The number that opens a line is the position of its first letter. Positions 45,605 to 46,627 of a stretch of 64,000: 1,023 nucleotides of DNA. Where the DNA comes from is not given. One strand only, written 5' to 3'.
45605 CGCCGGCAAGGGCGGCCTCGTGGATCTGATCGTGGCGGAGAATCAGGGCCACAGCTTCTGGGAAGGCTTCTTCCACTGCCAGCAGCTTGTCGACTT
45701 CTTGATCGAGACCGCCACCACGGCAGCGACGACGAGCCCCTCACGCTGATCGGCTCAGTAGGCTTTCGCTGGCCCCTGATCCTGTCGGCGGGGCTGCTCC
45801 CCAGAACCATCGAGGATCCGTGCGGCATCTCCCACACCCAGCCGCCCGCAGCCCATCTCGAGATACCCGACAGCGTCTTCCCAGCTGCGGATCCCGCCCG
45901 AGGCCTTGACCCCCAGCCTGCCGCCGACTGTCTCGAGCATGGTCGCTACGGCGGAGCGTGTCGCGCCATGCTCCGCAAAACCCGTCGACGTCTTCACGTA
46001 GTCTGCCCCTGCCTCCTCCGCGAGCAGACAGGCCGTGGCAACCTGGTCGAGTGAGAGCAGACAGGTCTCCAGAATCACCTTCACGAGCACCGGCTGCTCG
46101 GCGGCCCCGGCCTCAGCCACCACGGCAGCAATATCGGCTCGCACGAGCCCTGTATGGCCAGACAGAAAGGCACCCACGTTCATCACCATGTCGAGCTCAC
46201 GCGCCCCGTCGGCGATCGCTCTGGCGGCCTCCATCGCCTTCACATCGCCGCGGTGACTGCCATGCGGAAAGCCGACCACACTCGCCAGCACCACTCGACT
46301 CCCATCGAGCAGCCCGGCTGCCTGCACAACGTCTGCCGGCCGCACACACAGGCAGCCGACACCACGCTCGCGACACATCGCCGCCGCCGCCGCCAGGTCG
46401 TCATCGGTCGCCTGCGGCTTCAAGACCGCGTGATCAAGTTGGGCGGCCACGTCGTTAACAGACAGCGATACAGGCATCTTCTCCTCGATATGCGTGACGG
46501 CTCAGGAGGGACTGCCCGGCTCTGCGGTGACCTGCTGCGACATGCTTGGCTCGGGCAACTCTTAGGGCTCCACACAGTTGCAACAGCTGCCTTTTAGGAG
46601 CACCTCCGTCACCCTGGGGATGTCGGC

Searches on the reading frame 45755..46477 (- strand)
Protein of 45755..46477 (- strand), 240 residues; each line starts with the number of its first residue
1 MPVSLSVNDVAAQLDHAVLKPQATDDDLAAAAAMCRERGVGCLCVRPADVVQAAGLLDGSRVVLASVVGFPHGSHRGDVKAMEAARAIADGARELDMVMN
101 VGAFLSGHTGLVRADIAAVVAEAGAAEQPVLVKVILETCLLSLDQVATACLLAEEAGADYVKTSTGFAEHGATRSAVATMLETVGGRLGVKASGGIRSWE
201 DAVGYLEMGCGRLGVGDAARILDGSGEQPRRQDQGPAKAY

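Call 60: search_protein_families(library=pfam, proteins=[window:45755-46477:-], max_evalue=0.00001)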
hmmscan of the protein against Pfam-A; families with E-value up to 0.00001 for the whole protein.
window:45755-46477:- (240 aa): 1 family
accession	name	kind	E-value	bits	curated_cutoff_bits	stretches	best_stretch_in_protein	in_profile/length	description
PF01791.15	DeoC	-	2.8e-10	40.6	23.8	1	13-198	5-200/229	DeoC/LacD family aldolase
